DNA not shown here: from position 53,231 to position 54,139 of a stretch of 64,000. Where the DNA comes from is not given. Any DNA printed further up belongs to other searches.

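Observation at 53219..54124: Self-contained orphan gene inserted into the conserved rpsL-rpsG-fusA (str) operon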

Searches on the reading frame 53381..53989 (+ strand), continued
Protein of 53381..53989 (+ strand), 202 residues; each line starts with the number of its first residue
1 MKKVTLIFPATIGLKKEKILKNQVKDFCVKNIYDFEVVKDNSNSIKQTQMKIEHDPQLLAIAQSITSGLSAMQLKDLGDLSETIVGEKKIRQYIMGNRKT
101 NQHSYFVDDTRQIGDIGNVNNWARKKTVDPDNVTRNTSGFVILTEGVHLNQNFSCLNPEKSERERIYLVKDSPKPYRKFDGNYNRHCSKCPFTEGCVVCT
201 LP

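Call 44: search_protein_families(library=ncbifam, proteins=[window:53381-53986:+, P0004, P0011, P0013, P0015, P0014, P0028, P0019, P0023], max_evalue=1)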
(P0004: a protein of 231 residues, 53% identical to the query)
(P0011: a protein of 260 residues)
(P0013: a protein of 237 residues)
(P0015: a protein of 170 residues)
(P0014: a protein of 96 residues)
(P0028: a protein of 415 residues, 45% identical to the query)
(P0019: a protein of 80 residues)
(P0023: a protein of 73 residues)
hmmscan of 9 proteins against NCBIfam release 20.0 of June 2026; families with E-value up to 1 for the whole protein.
window:53381-53986:+ (202 aa): 0 families

P0004 (231 aa): 0 families

P0011 (260 aa): 1 family
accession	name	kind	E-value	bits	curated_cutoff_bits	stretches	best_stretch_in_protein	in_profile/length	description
NF011242.0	PRK14648.1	equivalog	0.23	10.5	426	1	179-219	206-246/354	UDP-N-acetylmuramate dehydrogenase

P0013 (237 aa): 2 families
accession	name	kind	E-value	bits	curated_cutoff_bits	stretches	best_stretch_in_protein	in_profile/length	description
NF002852.0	PRK03137.1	subfamily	0.081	11.7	648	1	140-208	7-72/514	L-glutamate gamma-semialdehyde dehydrogenase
NF002358.0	PRK01318.2-5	equivalog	0.13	11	605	1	17-65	363-405/545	membrane protein insertase YidC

P0015 (170 aa): 0 families

P0014 (96 aa): 1 family
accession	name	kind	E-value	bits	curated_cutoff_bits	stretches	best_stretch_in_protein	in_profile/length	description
NF003082.0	PRK04012.1-1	equivalog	0.0035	16.9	108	1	16-68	5-55/110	translation initiation factor aIF-1A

P0028 (415 aa): 0 families

P0019 (80 aa): 0 families

P0023 (73 aa): 1 family
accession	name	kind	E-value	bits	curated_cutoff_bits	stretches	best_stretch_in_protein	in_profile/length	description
NF033885.1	conj_TraP_IncI1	equivalog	0.21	11.3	135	1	2-49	110-158/217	conjugal transfer protein TraP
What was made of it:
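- Tried and rejected: This was suggested by one weak NCBIfam hit (call 44) and by eye.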

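Call 45: search_protein_families(library=padloc, proteins=[window:53381-53986:+, P0004, P0011, P0013, P0015, P0014, P0028, P0019, P0023], max_evalue=1)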
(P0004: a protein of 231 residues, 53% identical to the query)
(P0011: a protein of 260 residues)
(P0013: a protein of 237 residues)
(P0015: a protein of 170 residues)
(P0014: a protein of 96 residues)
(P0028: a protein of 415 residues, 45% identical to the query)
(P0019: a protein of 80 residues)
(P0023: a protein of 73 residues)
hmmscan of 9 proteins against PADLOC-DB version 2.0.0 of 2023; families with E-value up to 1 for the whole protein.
window:53381-53986:+ (202 aa): 0 families

P0004 (231 aa): 1 family
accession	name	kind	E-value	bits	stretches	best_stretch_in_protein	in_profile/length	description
PDLC01433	Csm2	-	0.047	11.8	1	73-136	69-137/192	CAS-III-A; effector_SS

P0011 (260 aa): 0 families

P0013 (237 aa): 0 families

P0015 (170 aa): 0 families

P0014 (96 aa): 0 families

P0028 (415 aa): 0 families

P0019 (80 aa): 1 family
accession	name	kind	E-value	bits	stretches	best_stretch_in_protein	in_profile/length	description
PDLC04276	PDC-M02A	-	0.06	11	1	10-35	30-55/184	-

P0023 (73 aa): 0 families

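Call 51: predict_structure(alignment_id=A4)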
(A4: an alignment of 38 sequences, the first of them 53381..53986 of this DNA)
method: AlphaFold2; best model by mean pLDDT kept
length: 202 residues; sequences in the alignment: 38
mean_pLDDT: 72.6   pTM: 0.52
mean pLDDT of the five models: 72.6, 70.8, 70.3, 69.8, 68.1
residues with pLDDT >= 90: 58; 70-90: 41; 50-70: 72; < 50: 31
segments of 3 or more residues with pLDDT < 50: 46-48, 101-109, 111-113, 115-118, 122-124, 198-202
pLDDT, mean of each block of 10 residues (from residue 1): 93 94 98 95 56 81 72 69 92 83 46 48 50 59 59 82 81 74 67 57 38
secondary structure, 60 per line:
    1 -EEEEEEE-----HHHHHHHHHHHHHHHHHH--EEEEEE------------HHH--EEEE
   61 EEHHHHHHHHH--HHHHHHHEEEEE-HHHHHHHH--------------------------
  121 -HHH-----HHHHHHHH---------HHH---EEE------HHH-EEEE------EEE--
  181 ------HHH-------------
elements in order: E2-8 H14-31 E34-39 E57-62 H63-71 H74-80 E81-85 H87-94 H130-137 E153-155 E166-169 E176-178
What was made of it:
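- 53381..53665 (+): N-terminal domain (residues 1-95): thioredoxin-like alpha/beta fold with no CxxC active site. It evolves fast. AF2 pLDDT is 81-98 over most of the domain (call 51).
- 53666..53785 (+): Linker (residues 96-135) with invariant K99, N101, Y105, F106, N121, W122, R124 and K125. It is predicted to be disordered. Call 51 (pLDDT below 50).
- On Thioredoxin superfamily (catalytic thioredoxin/glutaredoxin): N-domain pLDDT 81-98 (call 51).
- Closest known: Non-catalytic thioredoxin-fold proteins. Different: The predicted order of secondary-structure elements (b-a-b-b-a-a-b-a, call 51) is not the canonical thioredoxin order.
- AF2 with 38 sequences gives N-domain pLDDT up to 98 (call 51). 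The C-terminal module is modelled only at pLDDT 57-82, and the last residues fall below 50 (call 51), so its fold is unknown.
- Tried and rejected: The second run with 38 sequences resolved only the N-domain (call 51).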

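Call 56: fold_search(model_id=the predicted structure, library=pdb)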
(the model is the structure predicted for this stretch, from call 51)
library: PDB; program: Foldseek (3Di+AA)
matches with E <= 10: 1216; with E <= 0.001: 0
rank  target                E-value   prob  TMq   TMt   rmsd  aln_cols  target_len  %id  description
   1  8a22_AG               1.2e-02  0.98  0.28  0.42   8.8       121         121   13  Structure of the mitochondrial ribosome from Polytomella magna (released 2022-11-16)
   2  8oin_Bs               1.2e-02  0.87  0.25  0.32  14.1       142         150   10  55S mammalian mitochondrial ribosome with mtRF1 and P-site tRNA (released 2023-06-14)
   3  8pk0_b                1.5e-02  0.97  0.28  0.36  12.1       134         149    9  human mitoribosomal large subunit assembly intermediate 1 with GTPBP10-GTPBP7 (released 2023-12-13)
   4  7asw                  2.1e-02  0.98  0.27  0.44   5.6       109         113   11  Crystal structure of chloroplastic thioredoxin z defines a novel type-specific target recognition (released 2021-05-19)
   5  7o6y_f                2.2e-02  0.99  0.28  0.58   3.7       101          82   12  Cryo-EM structure of respiratory complex I under turnover (released 2021-11-10)
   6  4nwy_B                2.5e-02  0.91  0.26  0.40   6.9       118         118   11  Crystal structure of the b' domain of human protein disulfide isomerase-like protein of the testis (PDILT) (released 2014-04-02)
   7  8e73_A2               2.5e-02  0.87  0.21  0.40   5.8       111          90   14  Vigna radiata supercomplex I+III2 (full bridge) (released 2023-01-11)
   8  8i6j_Q                3.0e-02  0.87  0.27  0.32   9.8       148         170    9  The focused refinement of CCT3-PhLP2A from TRiC-PhLP2A complex in the open state (released 2024-01-31)
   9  4nwy_A                3.2e-02  0.80  0.26  0.37   9.8       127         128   14  Crystal structure of the b' domain of human protein disulfide isomerase-like protein of the testis (PDILT) (released 2014-04-02)
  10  2ipa_MODEL_1_A        3.4e-02  0.98  0.28  0.49   5.1        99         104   13  solution structure of Trx-ArsC complex (released 2007-02-13)
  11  8w9z_m                3.9e-02  0.99  0.30  0.50   4.9       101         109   11  The cryo-EM structure of the Nicotiana tabacum PEP-PAP (released 2024-03-13)
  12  8glv_DC               3.9e-02  0.91  0.26  0.36   5.7       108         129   16  96-nm repeat unit of doublet microtubules from Chlamydomonas reinhardtii flagella (released 2023-05-31)
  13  7r44_S                4.4e-02  0.87  0.24  0.48   4.8       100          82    6  Bovine complex I in the presence of IM1761092, active class iv (Composite map) (released 2023-02-08)
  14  6rfq_f                5.1e-02  0.89  0.25  0.53   4.5       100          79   12  Cryo-EM structure of a respiratory complex I assembly intermediate with NDUFAF2 (released 2018-10-10)
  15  4nwy_C                6.5e-02  0.60  0.21  0.31  11.4       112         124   12  Crystal structure of the b' domain of human protein disulfide isomerase-like protein of the testis (PDILT) (released 2014-04-02)
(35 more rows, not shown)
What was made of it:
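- The top Foldseek hits for the N-domain include mitoribosome chains with a thioredoxin-like fold (call 56; E about 0.01, weak).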

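Call 58: find_related_loci(query=A3, collection=metagenome_contigs, flank=5000)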
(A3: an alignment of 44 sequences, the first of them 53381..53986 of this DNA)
Query A3 (202 aa) in metagenome_contigs; peptide patterns used: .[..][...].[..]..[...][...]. (x = any residue, [..] = any of these).
75 stretches matched a pattern; 15 encode a relative of the query (tblastn E <= 1e-3); 15 distinct loci.
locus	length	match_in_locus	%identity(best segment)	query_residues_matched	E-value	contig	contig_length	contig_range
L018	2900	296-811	41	23-202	7e-40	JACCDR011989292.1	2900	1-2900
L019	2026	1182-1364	41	138-202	3e-10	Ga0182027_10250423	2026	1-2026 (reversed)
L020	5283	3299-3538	36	118-202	5e-10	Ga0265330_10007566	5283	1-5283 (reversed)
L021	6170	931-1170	36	118-202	5e-10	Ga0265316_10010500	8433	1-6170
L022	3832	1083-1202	63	164-201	4e-9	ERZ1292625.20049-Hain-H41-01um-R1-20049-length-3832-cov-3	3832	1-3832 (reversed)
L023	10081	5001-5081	63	175-201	1e-8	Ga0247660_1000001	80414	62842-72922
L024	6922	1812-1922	54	168-202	8e-8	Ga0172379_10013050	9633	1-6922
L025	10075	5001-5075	68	177-201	8e-8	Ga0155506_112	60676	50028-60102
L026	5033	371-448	54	177-202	1e-6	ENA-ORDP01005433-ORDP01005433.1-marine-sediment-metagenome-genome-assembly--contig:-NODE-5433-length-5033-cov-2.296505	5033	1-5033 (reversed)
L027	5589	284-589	32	109-202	1e-5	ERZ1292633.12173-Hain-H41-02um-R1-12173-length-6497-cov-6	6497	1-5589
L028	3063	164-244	59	177-202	2e-5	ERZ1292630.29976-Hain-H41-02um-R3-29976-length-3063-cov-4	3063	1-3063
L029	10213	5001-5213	34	125-201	7e-5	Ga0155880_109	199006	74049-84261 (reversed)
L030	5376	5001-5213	34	125-201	7e-5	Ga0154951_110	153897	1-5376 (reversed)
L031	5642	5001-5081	52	173-201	2e-4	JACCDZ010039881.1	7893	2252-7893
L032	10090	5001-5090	43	173-202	2e-4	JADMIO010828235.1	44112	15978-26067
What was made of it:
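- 15 loci in JGI metagenomes (call 58).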

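Call 76: fold_search(model_id=the predicted structure, library=viral)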
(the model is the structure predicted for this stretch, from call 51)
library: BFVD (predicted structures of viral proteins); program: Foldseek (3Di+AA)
matches with E <= 10: 459; with E <= 0.001: 0
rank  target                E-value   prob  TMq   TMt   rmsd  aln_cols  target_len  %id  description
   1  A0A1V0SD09            4.1e-03  0.97  0.29  0.32   9.5       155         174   15  Thioredoxin [Indivirus ILV1]
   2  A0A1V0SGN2            6.4e-03  0.99  0.26  0.42   4.9       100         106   16  Thioredoxin [Hokovirus HKV1]
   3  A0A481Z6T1            1.2e-02  0.75  0.25  0.25  12.5       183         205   14  Thioredoxin-fold protein [Pithovirus LCPAC202]
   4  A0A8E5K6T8            1.8e-02  0.98  0.29  0.38   7.9       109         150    6  (no name in the UniProt tables at hand)
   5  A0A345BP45            1.9e-02  0.96  0.25  0.50   6.1       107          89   13  TRX family protein [crAssphage sp. isolate ctcc615]
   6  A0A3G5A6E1            1.9e-02  0.94  0.30  0.35  14.5       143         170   11  Thioredoxin domain-containing protein [Homavirus sp.]
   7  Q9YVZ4                2.1e-02  0.97  0.27  0.44   6.3       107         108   10  Thioredoxin [Melanoplus sanguinipes entomopoxvirus]
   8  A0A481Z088            2.1e-02  0.92  0.26  0.37  11.5       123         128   15  Thioredoxin [Mimivirus LCMiAC01]
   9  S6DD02                2.2e-02  0.99  0.29  0.43   5.6       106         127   16  Uncharacterized protein [Invertebrate iridescent virus 22]
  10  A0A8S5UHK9            2.2e-02  0.97  0.30  0.42  13.1       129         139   14  Thioredoxin [Myoviridae sp. ctu2j3]
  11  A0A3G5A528            2.3e-02  0.82  0.26  0.33  12.4       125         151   13  Uncharacterized protein [Homavirus sp.]
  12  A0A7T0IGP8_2          2.7e-02  0.97  0.28  0.05   9.1       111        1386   11  Putative polyprotein [Yichang virus]
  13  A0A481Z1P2            2.8e-02  0.84  0.27  0.34  14.0       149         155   10  Thioredoxin [Mimivirus LCMiAC01]
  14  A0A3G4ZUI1            2.8e-02  0.75  0.25  0.37  17.8       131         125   19  Thioredoxin domain-containing protein [Edafosvirus sp.]
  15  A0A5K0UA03            2.8e-02  0.44  0.19  0.14  20.6       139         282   11  Uncharacterized protein [Yasminevirus sp. GU-2018]
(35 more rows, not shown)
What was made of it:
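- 53381..53665 (+): Foldseek hits are in calls 56 and 76.
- On Thioredoxin superfamily (catalytic thioredoxin/glutaredoxin): Foldseek probability 0.87-0.99 at E about 1e-2 (calls 56, 76).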

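Call 81: search_solved_structures(query=A1, max_evalue=10)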
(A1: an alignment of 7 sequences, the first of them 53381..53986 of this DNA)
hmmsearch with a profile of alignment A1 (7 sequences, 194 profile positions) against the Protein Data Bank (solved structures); distinct sequences matched with E-value up to 10: 1.
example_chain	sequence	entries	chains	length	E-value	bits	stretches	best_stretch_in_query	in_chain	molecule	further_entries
9lq5_B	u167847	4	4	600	5.2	10.2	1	12-107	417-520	Type III-B CRISPR-associated protein Cas10/Cmr2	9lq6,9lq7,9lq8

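Call 82: search_dna_similar(query=window:53381-53986:+, collection=phages, mode=protein, max_evalue=0.01)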
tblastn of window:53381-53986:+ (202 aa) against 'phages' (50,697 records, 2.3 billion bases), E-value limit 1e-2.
No match.

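Call 83: search_dna_similar(query=window:53381-53986:+, collection=plasmids, mode=protein, max_evalue=0.01)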
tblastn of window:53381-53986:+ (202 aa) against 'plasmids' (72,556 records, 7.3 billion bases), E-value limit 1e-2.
No match.

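Call 86: search_protein_families(library=pfam, proteins=[P0014, P0018, P0019, P0020, P0023, P0024, P0025, L027:362-913:+, L032:4848-5297:+, L010:728-1552:+], max_evalue=1)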
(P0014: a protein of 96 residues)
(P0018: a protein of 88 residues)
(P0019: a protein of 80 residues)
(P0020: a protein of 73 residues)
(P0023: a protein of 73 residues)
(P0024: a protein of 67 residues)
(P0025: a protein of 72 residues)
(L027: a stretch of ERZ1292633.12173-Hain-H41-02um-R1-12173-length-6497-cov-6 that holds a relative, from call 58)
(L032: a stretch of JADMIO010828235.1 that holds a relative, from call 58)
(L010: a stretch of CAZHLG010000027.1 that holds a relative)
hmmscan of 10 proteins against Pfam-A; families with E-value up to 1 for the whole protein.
P0014 (96 aa): 2 families
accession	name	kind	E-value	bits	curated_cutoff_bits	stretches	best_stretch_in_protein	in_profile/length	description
PF24043.1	DUF7352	-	0.12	13.1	27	1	12-81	3-72/97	Domain of unknown function (DUF7352)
PF08889.16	WbqC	-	0.15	12.3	21.3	1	19-52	31-70/218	WbqC-like protein family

P0018 (88 aa): 0 families

P0019 (80 aa): 0 families

P0020 (73 aa): 2 families
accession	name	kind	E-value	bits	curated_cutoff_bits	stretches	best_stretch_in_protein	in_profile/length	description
PF15211.11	CXCL17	-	0.018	16.2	27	1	25-62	17-54/89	VEGF co-regulated chemokine 1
PF24560.1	zf-C2H2_OTU1_C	-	0.072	13.2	27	1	24-36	15-27/35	Ubiquitin thioesterase OTU1, C-terminal C2H2-type zinc finger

P0023 (73 aa): 0 families

P0024 (67 aa): 0 families

P0025 (72 aa): 0 families

L027:362-913:+ (183 aa): 0 families

L032:4848-5297:+ (149 aa): 1 family
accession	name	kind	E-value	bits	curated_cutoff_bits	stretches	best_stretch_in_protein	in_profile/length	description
PF00301.25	Rubredoxin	-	0.039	14.4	23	0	75-89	4-18/47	Rubredoxin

L010:728-1552:+ (274 aa): 2 families
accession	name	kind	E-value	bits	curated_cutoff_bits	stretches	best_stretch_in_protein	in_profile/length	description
PF03171.26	2OG-FeII_Oxy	-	0.0022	18.7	23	1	140-228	7-98/101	2OG-Fe(II) oxygenase superfamily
PF14226.12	DIOX_N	-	0.031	15.4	27.3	1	4-76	19-94/117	non-haem dioxygenase in morphine synthesis N-terminal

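Call 87: find_encoding_contigs(protein=P0009, flank=4000, max_places=3)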
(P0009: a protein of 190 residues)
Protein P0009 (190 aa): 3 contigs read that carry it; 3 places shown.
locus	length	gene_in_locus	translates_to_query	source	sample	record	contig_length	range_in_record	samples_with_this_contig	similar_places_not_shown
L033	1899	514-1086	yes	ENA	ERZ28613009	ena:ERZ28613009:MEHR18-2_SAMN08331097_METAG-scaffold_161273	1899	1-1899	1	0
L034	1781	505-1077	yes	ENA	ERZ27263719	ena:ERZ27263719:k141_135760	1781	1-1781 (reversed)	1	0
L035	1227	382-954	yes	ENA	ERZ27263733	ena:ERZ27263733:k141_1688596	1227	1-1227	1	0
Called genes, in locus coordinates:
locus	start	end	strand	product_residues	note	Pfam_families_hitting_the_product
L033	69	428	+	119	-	-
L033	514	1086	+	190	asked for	-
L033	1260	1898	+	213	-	?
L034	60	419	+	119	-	-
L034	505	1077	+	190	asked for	-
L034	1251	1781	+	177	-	?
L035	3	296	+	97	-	?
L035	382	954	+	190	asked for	-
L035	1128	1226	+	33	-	?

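Call 88: find_encoding_contigs(protein=P0010, flank=4000, max_places=3)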
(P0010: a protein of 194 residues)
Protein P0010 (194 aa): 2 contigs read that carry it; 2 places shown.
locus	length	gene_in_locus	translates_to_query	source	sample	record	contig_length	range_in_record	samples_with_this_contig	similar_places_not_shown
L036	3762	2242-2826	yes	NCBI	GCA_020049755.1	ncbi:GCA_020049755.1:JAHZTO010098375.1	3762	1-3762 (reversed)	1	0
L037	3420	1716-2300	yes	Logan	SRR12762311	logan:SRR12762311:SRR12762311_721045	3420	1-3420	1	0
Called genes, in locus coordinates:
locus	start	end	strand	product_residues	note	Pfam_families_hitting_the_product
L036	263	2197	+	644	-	PF17764:PriA_3primeBD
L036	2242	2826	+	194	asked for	-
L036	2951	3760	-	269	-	?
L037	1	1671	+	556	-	?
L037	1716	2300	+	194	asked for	-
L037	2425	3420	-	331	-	?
